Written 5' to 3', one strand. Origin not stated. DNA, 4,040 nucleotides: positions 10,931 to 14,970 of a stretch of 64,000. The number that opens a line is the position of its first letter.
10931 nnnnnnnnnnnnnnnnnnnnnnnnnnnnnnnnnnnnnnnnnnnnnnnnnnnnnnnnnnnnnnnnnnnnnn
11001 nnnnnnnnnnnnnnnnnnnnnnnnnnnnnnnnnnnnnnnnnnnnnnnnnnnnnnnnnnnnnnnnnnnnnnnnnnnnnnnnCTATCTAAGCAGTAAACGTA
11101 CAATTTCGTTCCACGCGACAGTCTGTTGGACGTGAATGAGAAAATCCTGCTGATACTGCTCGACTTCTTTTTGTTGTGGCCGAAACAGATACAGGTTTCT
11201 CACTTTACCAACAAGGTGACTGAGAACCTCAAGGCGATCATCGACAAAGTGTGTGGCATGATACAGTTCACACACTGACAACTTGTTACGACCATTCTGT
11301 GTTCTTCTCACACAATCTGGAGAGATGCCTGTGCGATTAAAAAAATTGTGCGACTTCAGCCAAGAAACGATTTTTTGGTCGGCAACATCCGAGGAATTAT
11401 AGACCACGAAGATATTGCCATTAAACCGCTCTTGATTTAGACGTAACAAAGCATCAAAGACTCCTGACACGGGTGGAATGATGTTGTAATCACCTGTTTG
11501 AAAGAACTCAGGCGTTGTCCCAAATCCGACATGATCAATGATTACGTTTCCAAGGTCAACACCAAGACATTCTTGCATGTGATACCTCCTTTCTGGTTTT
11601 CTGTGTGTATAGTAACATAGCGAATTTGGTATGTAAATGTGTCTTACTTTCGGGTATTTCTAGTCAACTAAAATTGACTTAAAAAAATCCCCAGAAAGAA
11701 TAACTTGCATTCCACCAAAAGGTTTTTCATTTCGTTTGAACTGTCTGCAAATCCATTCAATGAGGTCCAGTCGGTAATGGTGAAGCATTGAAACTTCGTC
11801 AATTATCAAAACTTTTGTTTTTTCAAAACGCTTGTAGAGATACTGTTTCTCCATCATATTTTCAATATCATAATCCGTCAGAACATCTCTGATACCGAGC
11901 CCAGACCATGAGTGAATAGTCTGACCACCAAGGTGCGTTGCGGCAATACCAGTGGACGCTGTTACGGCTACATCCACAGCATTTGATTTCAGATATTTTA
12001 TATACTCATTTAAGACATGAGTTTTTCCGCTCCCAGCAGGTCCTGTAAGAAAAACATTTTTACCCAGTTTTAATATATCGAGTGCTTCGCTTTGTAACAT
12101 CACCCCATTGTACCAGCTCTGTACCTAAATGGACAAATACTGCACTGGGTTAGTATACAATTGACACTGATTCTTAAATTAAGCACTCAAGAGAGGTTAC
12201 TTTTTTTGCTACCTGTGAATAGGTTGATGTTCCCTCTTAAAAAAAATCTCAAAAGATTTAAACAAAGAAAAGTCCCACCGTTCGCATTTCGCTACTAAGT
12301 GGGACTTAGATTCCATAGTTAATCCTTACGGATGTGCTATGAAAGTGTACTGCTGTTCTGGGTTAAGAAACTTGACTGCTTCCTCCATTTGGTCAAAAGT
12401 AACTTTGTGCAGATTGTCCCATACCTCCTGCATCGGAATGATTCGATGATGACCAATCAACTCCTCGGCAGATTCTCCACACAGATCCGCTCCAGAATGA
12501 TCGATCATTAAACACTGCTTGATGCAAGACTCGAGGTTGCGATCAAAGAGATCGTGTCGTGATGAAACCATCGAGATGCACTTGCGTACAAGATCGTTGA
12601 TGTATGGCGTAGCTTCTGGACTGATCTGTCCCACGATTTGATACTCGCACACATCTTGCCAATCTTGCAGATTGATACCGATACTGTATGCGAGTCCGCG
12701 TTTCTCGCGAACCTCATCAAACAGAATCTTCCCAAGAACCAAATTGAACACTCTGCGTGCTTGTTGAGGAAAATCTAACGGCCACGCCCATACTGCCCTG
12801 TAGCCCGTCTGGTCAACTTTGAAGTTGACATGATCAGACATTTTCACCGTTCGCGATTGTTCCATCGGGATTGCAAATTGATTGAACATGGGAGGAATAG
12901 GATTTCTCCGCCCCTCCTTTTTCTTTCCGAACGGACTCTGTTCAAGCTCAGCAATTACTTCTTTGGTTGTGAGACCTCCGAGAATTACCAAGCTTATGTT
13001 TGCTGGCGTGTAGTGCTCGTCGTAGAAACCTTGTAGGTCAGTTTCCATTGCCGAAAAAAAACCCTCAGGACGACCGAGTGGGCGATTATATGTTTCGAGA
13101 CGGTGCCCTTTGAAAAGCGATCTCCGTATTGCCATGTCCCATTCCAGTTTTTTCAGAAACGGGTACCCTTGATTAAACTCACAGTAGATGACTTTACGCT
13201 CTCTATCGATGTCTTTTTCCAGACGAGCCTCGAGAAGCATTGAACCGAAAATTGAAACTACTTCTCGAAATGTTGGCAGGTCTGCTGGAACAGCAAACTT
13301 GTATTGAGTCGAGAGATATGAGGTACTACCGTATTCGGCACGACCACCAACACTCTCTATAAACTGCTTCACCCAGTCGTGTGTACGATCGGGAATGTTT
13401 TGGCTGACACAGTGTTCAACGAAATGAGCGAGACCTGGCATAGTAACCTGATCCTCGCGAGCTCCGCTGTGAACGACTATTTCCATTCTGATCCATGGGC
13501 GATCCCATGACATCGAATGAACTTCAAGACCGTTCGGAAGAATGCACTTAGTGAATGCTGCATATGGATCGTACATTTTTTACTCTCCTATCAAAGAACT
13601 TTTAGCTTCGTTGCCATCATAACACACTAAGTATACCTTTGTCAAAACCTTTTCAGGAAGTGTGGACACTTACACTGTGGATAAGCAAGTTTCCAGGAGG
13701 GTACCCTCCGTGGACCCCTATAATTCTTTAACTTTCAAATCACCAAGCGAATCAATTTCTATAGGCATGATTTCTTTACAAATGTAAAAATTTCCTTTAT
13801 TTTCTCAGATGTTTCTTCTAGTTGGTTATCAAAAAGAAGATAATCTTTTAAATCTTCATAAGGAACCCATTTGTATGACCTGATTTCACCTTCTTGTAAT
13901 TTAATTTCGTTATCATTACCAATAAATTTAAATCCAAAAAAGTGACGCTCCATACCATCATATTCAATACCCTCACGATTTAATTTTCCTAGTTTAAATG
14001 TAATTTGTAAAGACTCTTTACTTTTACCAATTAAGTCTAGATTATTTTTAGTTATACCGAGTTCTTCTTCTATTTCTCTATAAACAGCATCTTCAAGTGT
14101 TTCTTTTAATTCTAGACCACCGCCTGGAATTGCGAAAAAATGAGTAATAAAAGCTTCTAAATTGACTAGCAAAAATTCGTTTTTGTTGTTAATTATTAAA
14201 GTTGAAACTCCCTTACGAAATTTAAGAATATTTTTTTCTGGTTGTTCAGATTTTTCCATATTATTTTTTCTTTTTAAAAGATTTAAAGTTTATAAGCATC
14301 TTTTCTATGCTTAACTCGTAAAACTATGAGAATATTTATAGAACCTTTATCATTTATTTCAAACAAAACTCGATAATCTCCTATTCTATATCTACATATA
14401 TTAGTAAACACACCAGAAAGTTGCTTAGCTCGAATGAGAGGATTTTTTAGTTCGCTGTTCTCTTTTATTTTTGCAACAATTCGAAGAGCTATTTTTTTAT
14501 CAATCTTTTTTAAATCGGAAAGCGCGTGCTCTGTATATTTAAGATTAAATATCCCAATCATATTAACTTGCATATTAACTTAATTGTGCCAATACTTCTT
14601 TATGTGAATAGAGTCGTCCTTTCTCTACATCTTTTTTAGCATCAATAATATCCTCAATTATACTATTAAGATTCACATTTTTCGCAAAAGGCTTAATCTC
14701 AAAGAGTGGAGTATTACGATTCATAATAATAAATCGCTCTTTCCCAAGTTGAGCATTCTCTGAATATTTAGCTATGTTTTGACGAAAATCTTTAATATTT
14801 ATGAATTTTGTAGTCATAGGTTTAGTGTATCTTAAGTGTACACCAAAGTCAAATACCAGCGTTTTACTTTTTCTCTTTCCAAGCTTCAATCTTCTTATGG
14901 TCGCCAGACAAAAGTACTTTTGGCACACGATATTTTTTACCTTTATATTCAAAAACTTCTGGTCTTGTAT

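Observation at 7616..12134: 459-bp perfect direct repeat creates a truncated helicase pseudogene and brackets a 4,065-bp unit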

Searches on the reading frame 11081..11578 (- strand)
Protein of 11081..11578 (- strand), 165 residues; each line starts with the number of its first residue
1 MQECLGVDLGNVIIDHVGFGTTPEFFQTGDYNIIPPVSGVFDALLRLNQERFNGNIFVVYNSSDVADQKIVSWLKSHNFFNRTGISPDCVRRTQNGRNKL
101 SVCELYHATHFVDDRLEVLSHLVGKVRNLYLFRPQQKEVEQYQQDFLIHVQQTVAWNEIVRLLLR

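Call 5: search_protein_families(library=pfam, proteins=[window:11081-11578:-], max_evalue=0.01)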
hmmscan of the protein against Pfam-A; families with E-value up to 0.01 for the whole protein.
window:11081-11578:- (165 aa): 0 families

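Call 41: search_solved_structures(query=window:11081-11578:-, max_evalue=10)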
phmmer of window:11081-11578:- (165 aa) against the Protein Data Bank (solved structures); distinct sequences matched with E-value up to 10: 1.
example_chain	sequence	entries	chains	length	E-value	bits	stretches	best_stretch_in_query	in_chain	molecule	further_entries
5j2y_A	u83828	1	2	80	0.94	12.4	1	77-127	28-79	Regulatory protein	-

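Call 42: search_protein_families(library=ncbifam, proteins=[window:11081-11578:-], max_evalue=1)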
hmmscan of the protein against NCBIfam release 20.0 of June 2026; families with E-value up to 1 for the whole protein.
window:11081-11578:- (165 aa): 0 families

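Call 51: search_protein_families(library=padloc, proteins=[window:11081-11578:-], max_evalue=0.01)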
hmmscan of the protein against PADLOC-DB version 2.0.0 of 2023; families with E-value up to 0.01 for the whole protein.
window:11081-11578:- (165 aa): 0 families

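Call 57: predict_structure(protein=window:11081-11578:-)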
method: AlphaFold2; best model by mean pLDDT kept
length: 165 residues; sequences in the alignment: 1
mean_pLDDT: 35.7   pTM: 0.33
mean pLDDT of the five models: 35.7, 32.9, 32.7, 32.0, 30.7
residues with pLDDT >= 90: 0; 70-90: 0; 50-70: 9; < 50: 156
segments of 3 or more residues with pLDDT < 50: 1-67, 82-165
pLDDT, mean of each block of 10 residues (from residue 1): 28 25 26 27 34 40 46 50 45 35 38 40 37 33 33 35 33
secondary structure, 60 per line:
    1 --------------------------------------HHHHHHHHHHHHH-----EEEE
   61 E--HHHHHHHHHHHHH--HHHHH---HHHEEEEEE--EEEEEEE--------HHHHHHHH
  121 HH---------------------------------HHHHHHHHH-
elements in order: H39-51 E57-61 H64-76 H79-83 E90-95 E98-104 H113-122 H156-164
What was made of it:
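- Tried and rejected: A single-sequence structure prediction of parB was useless (pLDDT 36, call 57).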

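Call 66: find_homologous_proteins(query=window:11081-11578:-, max_evalue=0.00001)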
Query window:11081-11578:- (165 aa): 91 proteins with E <= 0.00001 among 107 candidates.
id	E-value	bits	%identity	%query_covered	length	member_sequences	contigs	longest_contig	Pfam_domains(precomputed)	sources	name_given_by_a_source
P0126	3.2e-95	334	89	100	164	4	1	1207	-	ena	-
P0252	7.1e-88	310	84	99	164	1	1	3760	-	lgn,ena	-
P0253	1.3e-85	303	83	99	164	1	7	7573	-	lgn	-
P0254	6.7e-83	294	82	99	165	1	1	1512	-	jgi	-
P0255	2.3e-82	293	80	99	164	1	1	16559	-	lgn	-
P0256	3.3e-82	292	78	99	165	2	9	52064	-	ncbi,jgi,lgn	jgi:hypothetical protein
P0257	9.2e-82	291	77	99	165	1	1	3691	-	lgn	-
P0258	2.8e-81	289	80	99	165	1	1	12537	-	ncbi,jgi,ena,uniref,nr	ncbi:MAG: hypothetical protein COV33_02000 [Candidatus Zambryskibacteria bacterium CG10_big_fil_rev_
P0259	2.3e-80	286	77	99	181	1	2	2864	-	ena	-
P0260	2.4e-80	286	77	99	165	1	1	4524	-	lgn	-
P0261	3.4e-80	285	77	99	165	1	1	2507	-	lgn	-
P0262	8.2e-80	284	78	99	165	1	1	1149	-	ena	-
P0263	1.9e-79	283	78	99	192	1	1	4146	-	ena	-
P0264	2.5e-79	283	77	99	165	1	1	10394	-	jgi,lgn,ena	-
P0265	4.2e-79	282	76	99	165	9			-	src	-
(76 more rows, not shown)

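Call 75: predict_structure(alignment_id=A2)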
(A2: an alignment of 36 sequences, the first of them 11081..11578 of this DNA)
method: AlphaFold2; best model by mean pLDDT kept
length: 165 residues; sequences in the alignment: 36
mean_pLDDT: 94.1   pTM: 0.90
mean pLDDT of the five models: 94.1, 93.7, 93.7, 93.5, 92.8
residues with pLDDT >= 90: 132; 70-90: 32; 50-70: 1; < 50: 0
segments of 3 or more residues with pLDDT < 50: none
pLDDT, mean of each block of 10 residues (from residue 1): 95 94 83 97 99 98 85 98 98 92 98 96 98 91 86 98 97
secondary structure, 60 per line:
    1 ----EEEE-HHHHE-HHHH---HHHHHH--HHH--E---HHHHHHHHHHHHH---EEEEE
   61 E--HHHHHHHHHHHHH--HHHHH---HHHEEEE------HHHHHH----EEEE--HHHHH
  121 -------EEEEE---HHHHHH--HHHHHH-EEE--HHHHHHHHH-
elements in order: E5-8 H10-13 H16-19 H23-28 H40-52 E56-61 H64-76 H79-83 E90-93 H100-105 E110-113 H116-120 E128-132 H136-141 H144-149 E151-153 H156-164
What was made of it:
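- Tried and rejected: The alignment-based model worked (call 75).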

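Call 77: fold_search(model_id=the predicted structure, library=pdb)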
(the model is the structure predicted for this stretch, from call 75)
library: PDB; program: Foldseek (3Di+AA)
matches with E <= 10: 1331; with E <= 0.001: 8
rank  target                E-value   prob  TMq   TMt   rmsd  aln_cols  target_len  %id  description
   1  6xod_B                2.1e-06  1.00  0.69  0.69   3.5       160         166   15  Crystal structure of the PEX4-PEX22 protein complex from Arabidopsis thaliana (released 2021-07-14)
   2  3bwv_B                7.8e-06  1.00  0.61  0.60   5.6       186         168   10  Crystal structure of deoxyribonucleotidase-like protein (NP_764060.1) from Staphylococcus epidermidis ATCC 12228 at 1. (released 2008-01-22)
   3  3l8h_A                1.7e-05  1.00  0.66  0.62   4.3       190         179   14  Crystal Structure of D,D-heptose 1.7-bisphosphate phosphatase from B. bronchiseptica complexed with magnesium and phos (released 2010-02-02)
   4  2p11_A                9.8e-05  1.00  0.57  0.45  11.7       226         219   14  CRYSTAL STRUCTURE OF A PUTATIVE HALOACID DEHALOGENASE-LIKE HYDROLASE (BXE_B1342) FROM BURKHOLDERIA XENOVORANS LB400 AT (released 2007-03-20)
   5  4pnh_A                1.4e-04  1.00  0.60  0.63   3.9       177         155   14  Crystal structure of D,D-heptose 1,7-bisphosphate phosphatase from Burkholderia Thailandensis (released 2015-06-24)
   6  2p11_B                3.6e-04  1.00  0.68  0.54   4.5       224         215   13  CRYSTAL STRUCTURE OF A PUTATIVE HALOACID DEHALOGENASE-LIKE HYDROLASE (BXE_B1342) FROM BURKHOLDERIA XENOVORANS LB400 AT (released 2007-03-20)
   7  3m1y_D                5.0e-04  1.00  0.48  0.40   7.3       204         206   10  Crystal Structure of a Phosphoserine phosphatase (SerB) from Helicobacter pylori (released 2010-03-23)
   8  3m1y_A                9.5e-04  1.00  0.47  0.40   7.5       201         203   11  Crystal Structure of a Phosphoserine phosphatase (SerB) from Helicobacter pylori (released 2010-03-23)
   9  1rmt_A                1.1e-03  1.00  0.59  0.49   5.9       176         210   13  Crystal structure of AphA class B acid phosphatase/phosphotransferase complexed with adenosine. (released 2004-12-14)
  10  7qnm_C                1.6e-03  1.00  0.67  0.52   5.2       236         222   11  Crystallization and structural analyses of ZgHAD, a L-2-haloacid dehalogenase from the marine Flavobacterium Zobellia  (released 2022-12-21)
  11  1z88_B                1.8e-03  1.00  0.55  0.45   6.2       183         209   10  Crystal structure of Lys154Arg mutant of mature AphA of S. typhimurium (released 2006-04-04)
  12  4eek                  2.4e-03  1.00  0.61  0.46   7.6       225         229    7  Crystal structure of HAD FAMILY HYDROLASE DR_1622 from Deinococcus radiodurans R1 (TARGET EFI-501256) With bound phospha (released 2012-04-18)
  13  3pct_A                2.5e-03  1.00  0.54  0.38   4.0       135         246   19  Structure of the class C acid phosphatase from Pasteurella multocida (released 2011-03-30)
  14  1n8n                  2.5e-03  1.00  0.60  0.49   5.9       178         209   12  Crystal structure of the Au3+ complex of AphA class B acid phosphatase/phosphotransferase from E. coli at 1.69 A resolut (released 2004-02-03)
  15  2no5_B                2.7e-03  1.00  0.62  0.47   7.6       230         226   10  Crystal Structure analysis of a Dehalogenase with intermediate complex (released 2007-09-25)
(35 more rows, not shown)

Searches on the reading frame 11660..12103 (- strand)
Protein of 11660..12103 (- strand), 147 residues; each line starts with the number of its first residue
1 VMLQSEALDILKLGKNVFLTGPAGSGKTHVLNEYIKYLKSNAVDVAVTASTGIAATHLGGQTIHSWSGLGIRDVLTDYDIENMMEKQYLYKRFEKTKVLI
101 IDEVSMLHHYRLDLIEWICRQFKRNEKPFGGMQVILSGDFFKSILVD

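Call 5: search_protein_families(library=pfam, proteins=[window:11660-12103:-], max_evalue=0.01)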
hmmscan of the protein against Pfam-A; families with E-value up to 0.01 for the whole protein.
window:11660-12103:- (147 aa): 22 families
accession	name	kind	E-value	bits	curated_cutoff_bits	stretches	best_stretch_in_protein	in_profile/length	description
PF05970.20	PIF1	-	2.1e-31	109.7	25.9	1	12-142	20-151/223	PIF1-like helicase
PF13245.12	AAA_19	-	1.5e-13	51.5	25.1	1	4-121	1-117/134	AAA domain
PF13604.12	AAA_30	-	1.3e-11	45.1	27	1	10-112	13-105/191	AAA domain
PF13401.12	AAA_22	-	5.7e-09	36.8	27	1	16-138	7-122/130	AAA domain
PF00270.35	DEAD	-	8.8e-07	29.2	26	1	3-31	3-31/167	DEAD/DEAH box helicase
PF07728.20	AAA_5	-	1.3e-05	25.7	22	1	16-108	1-79/139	AAA domain (dynein-related subfamily)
PF03266.21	NTPase_1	-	3.1e-05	24.3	23.9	1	16-46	1-31/168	NTPase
PF13191.12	AAA_16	-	4.6e-05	24.4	32.6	1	15-41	25-51/167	AAA ATPase domain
PF13173.12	AAA_14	-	6.4e-05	23.4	27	1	15-111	3-78/129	AAA domain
PF13479.12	AAA_24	-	7.7e-05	23.1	27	1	15-127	3-93/195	AAA domain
PF12775.13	AAA_7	-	0.00023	21.2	25.8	1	10-48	29-68/181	P-loop containing dynein motor region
PF01637.24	ATPase_2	-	0.00024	21.4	33.2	1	17-118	23-135/225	ATPase domain predominantly from Archaea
PF00437.27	T2SSE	-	0.00082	18.6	24.9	1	16-45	144-173/370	Type II/IV secretion system protein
PF01443.25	Viral_helicase1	-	0.0012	19.2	21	0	20-108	4-72/228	Viral superfamily 1 RNA helicase core domain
PF20720.3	nSTAND3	-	0.0016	18.6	27.2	1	6-46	9-49/155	Novel STAND NTPase 3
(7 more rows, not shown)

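Call 9: find_encoding_contigs(protein=window:11660-12103:-, flank=10000, max_places=10)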
Protein window:11660-12103:- (147 aa): no gene with exactly this product is on record in the collection.

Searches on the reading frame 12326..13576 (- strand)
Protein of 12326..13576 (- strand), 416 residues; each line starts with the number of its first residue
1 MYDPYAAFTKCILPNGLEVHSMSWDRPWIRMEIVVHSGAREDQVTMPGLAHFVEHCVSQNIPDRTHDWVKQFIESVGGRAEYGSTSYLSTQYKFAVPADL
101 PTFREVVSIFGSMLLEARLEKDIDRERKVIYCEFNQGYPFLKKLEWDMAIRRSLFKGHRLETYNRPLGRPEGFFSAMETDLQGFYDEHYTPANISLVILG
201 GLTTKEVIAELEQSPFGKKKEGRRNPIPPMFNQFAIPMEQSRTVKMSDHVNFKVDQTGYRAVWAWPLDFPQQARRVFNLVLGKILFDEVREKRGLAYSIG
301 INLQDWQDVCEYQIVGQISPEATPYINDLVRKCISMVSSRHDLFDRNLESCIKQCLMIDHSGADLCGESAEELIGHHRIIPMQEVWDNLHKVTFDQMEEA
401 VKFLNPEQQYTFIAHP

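Call 5: search_protein_families(library=pfam, proteins=[window:12326-13576:-], max_evalue=0.01)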
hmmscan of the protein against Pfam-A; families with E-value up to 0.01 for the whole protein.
window:12326-13576:- (416 aa): 2 families
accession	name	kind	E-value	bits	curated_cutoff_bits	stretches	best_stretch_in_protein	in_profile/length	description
PF00675.25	Peptidase_M16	-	4.8e-12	46.4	22.3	1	31-135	15-117/149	Insulinase (Peptidase family M16)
PF05193.26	Peptidase_M16_C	-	2.3e-11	44.3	23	1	179-302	5-129/181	Peptidase M16 inactive domain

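Call 14: find_encoding_contigs(protein=window:12326-13576:-, flank=10000, max_places=10)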
Protein window:12326-13576:- (416 aa): no gene with exactly this product is on record in the collection.

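Call 42: search_protein_families(library=ncbifam, proteins=[window:12326-13576:-], max_evalue=1)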
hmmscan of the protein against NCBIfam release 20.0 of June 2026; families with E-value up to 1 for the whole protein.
window:12326-13576:- (416 aa): 4 families
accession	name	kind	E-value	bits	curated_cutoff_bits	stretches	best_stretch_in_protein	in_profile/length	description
TIGR02110.1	PQQ_syn_pqqF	equivalog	2.4e-09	36.5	320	1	10-204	2-196/697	pyrroloquinoline quinone biosynthesis protein PqqF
NF047422.1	YfmF_fam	equivalog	1.2e-05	24.4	285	1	165-309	163-306/412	EF-P 5-aminopentanol modification-associated protein YfmF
NF047421.1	YfmH_fam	equivalog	3.9e-05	23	250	1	40-231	52-233/425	EF-P 5-aminopentanol modification-associated protein YfmH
NF011681.0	PRK15101.1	equivalog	0.0044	15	765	1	31-136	68-172/961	pitrilysin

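Call 51: search_protein_families(library=padloc, proteins=[window:12326-13576:-], max_evalue=0.01)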
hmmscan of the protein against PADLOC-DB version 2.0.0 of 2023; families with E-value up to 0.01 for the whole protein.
window:12326-13576:- (416 aa): 0 families

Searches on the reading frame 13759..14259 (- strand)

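Call 5: search_protein_families(library=pfam, proteins=[window:13759-14259:-], max_evalue=0.01)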
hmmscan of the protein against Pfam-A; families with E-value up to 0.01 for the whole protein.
window:13759-14259:- (166 aa): 1 family
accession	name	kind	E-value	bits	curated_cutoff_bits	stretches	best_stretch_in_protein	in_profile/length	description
PF00293.34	NUDIX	-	4.2e-19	69.3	21.1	1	14-139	2-119/134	NUDIX domain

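Call 51: search_protein_families(library=padloc, proteins=[window:13759-14259:-], max_evalue=0.01)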
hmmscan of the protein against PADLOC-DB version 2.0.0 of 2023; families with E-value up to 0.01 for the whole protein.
window:13759-14259:- (166 aa): 1 family
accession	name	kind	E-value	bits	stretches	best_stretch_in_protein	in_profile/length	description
PDLC04899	PDC-S07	-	5e-10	37.2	1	18-81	9-74/135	-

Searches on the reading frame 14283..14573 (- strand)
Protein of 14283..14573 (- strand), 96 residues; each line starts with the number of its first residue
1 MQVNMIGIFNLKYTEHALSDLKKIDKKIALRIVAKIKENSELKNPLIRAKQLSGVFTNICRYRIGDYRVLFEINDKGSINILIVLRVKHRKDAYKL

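Call 42: search_protein_families(library=ncbifam, proteins=[window:14283-14573:-], max_evalue=1)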
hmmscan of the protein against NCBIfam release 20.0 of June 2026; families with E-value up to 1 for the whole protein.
window:14283-14573:- (96 aa): 1 family
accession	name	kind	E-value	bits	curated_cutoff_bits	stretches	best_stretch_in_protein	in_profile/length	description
TIGR02385.1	RelE_StbE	subfamily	3.7e-08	33.8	27.9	1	11-94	2-88/88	type II toxin-antitoxin system mRNA interferase toxin, RelE/StbE family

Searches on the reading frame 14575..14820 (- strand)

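Call 42: search_protein_families(library=ncbifam, proteins=[window:14575-14820:-], max_evalue=1)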
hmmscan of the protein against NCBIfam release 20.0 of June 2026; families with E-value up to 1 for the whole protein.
window:14575-14820:- (81 aa): 1 family
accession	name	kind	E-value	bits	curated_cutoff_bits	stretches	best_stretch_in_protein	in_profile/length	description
NF050811.1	RelB_ParD_antitoxin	subfamily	0.061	13.5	60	1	31-80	33-82/83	type II toxin-antitoxin system RelB/ParD family antitoxin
